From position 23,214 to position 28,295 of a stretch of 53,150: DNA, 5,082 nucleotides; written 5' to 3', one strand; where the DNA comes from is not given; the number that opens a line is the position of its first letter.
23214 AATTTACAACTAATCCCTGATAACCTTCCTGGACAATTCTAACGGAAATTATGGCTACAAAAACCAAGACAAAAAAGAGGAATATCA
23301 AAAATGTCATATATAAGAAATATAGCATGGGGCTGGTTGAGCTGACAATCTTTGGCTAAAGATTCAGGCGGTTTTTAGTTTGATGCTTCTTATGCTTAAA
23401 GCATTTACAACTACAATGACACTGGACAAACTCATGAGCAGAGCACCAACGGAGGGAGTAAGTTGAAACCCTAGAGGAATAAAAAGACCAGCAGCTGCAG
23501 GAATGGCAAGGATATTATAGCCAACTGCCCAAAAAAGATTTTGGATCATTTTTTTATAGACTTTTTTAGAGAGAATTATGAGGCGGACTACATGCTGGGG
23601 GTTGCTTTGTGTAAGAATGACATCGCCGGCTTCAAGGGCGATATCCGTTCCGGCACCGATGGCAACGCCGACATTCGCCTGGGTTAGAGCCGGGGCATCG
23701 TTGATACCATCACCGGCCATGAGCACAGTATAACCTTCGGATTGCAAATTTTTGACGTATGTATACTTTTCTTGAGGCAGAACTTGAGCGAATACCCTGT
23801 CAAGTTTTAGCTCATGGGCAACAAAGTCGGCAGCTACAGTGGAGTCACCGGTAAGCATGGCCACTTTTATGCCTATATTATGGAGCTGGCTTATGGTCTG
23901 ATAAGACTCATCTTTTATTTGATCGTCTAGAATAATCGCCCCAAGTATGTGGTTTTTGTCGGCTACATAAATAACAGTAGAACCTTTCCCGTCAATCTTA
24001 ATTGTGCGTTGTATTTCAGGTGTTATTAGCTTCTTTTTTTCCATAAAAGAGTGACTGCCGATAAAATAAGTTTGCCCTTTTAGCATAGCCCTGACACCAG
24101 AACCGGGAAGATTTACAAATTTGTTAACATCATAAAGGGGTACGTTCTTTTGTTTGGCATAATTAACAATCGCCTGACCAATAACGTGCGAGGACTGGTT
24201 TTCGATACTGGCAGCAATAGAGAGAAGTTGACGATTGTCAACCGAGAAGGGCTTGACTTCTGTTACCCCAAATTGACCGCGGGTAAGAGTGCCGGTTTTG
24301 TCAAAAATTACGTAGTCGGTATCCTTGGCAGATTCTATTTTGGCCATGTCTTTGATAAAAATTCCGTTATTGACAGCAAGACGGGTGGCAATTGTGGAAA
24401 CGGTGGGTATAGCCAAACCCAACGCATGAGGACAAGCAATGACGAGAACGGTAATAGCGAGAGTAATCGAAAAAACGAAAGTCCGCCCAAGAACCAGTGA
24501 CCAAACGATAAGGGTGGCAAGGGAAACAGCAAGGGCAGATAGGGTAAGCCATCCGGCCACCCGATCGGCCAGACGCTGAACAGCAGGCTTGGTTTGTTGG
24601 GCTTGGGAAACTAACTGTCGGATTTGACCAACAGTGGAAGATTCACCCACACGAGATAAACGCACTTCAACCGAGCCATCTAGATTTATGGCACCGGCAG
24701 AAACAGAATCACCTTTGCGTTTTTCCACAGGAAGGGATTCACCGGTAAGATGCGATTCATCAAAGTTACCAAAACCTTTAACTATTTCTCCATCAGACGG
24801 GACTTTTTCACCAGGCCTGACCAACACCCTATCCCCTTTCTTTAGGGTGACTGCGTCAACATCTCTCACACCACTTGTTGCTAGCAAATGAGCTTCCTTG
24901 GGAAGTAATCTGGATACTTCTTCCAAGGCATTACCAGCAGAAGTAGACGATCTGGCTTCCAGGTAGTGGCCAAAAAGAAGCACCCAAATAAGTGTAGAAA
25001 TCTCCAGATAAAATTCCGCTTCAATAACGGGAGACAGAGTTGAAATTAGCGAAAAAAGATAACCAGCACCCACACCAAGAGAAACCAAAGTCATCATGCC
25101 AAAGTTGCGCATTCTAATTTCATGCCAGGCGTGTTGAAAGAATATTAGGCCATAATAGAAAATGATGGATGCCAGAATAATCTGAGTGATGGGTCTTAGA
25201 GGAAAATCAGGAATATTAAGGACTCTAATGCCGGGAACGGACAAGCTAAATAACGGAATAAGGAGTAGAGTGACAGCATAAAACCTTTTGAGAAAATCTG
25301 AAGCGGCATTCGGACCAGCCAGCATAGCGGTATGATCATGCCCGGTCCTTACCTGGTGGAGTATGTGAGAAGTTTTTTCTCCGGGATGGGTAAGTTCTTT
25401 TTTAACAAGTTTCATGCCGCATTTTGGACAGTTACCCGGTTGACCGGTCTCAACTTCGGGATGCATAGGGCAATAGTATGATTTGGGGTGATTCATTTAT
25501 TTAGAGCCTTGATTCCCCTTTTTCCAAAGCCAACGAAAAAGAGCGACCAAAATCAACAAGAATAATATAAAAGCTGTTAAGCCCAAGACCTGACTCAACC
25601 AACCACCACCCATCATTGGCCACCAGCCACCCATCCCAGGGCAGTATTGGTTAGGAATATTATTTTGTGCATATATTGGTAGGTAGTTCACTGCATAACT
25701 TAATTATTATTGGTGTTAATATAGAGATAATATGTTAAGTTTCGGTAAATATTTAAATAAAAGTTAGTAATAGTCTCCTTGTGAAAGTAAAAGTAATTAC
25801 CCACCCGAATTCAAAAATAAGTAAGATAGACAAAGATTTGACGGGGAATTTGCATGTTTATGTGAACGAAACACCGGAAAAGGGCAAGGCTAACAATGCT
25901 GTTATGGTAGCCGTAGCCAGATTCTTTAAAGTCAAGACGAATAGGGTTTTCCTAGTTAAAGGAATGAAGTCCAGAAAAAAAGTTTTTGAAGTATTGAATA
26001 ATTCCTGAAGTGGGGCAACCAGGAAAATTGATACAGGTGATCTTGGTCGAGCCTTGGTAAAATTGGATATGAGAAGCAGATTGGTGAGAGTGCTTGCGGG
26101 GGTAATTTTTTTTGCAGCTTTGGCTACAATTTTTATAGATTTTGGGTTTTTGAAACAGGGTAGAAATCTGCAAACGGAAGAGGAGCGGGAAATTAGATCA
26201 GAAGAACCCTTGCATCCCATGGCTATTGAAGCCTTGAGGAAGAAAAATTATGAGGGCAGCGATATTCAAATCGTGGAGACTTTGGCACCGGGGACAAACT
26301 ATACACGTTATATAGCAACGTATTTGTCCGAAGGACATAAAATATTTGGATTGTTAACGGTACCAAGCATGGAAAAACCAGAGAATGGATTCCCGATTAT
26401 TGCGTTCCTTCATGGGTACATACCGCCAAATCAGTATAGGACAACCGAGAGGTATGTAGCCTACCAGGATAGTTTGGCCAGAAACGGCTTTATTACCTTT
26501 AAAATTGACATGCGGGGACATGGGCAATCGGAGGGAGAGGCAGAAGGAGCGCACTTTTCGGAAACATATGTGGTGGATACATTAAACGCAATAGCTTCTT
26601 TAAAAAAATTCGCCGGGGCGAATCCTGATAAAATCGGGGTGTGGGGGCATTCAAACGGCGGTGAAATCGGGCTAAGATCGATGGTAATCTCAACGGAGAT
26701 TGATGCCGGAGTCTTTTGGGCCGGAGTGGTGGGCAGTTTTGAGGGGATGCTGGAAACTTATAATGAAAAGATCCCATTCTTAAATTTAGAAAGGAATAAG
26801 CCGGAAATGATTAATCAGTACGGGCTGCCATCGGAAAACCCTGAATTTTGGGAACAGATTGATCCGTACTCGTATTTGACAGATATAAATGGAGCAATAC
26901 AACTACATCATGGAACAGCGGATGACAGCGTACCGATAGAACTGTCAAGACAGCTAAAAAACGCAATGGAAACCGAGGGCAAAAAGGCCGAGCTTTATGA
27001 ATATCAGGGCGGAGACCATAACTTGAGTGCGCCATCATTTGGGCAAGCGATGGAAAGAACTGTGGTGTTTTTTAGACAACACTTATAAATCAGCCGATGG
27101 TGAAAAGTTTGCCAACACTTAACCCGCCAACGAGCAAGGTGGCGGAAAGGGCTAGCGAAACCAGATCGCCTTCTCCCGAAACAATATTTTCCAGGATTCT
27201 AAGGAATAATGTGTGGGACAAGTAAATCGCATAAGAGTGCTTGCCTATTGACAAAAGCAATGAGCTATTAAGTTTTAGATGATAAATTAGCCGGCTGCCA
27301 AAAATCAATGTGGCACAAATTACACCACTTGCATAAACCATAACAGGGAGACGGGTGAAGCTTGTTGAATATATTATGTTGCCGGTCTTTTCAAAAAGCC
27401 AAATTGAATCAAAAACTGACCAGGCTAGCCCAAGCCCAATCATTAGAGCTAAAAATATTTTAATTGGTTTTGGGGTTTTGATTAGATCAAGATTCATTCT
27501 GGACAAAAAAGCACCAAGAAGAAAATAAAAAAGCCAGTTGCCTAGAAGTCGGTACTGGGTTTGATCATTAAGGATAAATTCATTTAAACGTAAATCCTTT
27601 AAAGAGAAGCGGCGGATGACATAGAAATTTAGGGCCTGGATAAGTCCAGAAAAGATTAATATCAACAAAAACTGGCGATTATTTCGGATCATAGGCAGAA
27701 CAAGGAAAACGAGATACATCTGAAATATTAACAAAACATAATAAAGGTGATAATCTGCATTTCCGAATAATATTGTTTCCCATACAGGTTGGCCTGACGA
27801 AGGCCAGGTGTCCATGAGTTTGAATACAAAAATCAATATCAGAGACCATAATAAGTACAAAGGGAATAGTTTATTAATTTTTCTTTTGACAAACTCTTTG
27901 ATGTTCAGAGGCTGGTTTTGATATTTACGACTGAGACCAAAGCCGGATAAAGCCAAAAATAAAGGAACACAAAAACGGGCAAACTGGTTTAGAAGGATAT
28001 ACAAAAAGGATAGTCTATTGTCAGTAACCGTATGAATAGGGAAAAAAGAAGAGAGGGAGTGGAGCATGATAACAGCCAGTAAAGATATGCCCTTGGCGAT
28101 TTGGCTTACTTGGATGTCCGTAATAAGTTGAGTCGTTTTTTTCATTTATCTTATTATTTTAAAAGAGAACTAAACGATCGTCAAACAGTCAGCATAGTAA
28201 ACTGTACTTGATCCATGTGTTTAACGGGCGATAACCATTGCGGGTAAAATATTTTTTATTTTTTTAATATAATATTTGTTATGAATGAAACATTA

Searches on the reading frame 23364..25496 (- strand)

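Call 57: search_protein_families(library=pfam, proteins=[window:23364-25496:-], max_evalue=0.0001)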
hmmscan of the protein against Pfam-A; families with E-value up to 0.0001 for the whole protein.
window:23364-25496:- (710 aa): 4 families
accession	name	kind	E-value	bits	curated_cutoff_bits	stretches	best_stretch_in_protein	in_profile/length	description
PF00122.25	E1-E2_ATPase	-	2e-51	174.6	28.1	1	197-374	2-178/181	E1-E2 ATPase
PF00702.32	Hydrolase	-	1.5e-30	107.4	26.4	1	394-607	2-190/191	haloacid dehalogenase-like hydrolase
PF19335.5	HMBD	-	1.4e-12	47.8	23.6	1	7-33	2-28/28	Heavy metal binding domain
PF08282.18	Hydrolase_3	-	8.3e-08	32.7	20.9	0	581-633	196-248/255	haloacid dehalogenase-like hydrolase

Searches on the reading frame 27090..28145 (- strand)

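Call 57: search_protein_families(library=pfam, proteins=[window:27090-28145:-], max_evalue=0.0001)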
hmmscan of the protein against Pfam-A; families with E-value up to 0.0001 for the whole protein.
window:27090-28145:- (351 aa): 1 family
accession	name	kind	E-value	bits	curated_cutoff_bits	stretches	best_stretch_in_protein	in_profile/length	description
PF01757.29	Acyl_transf_3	-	2.7e-34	119.2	31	1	16-328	6-303/326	Acyltransferase domain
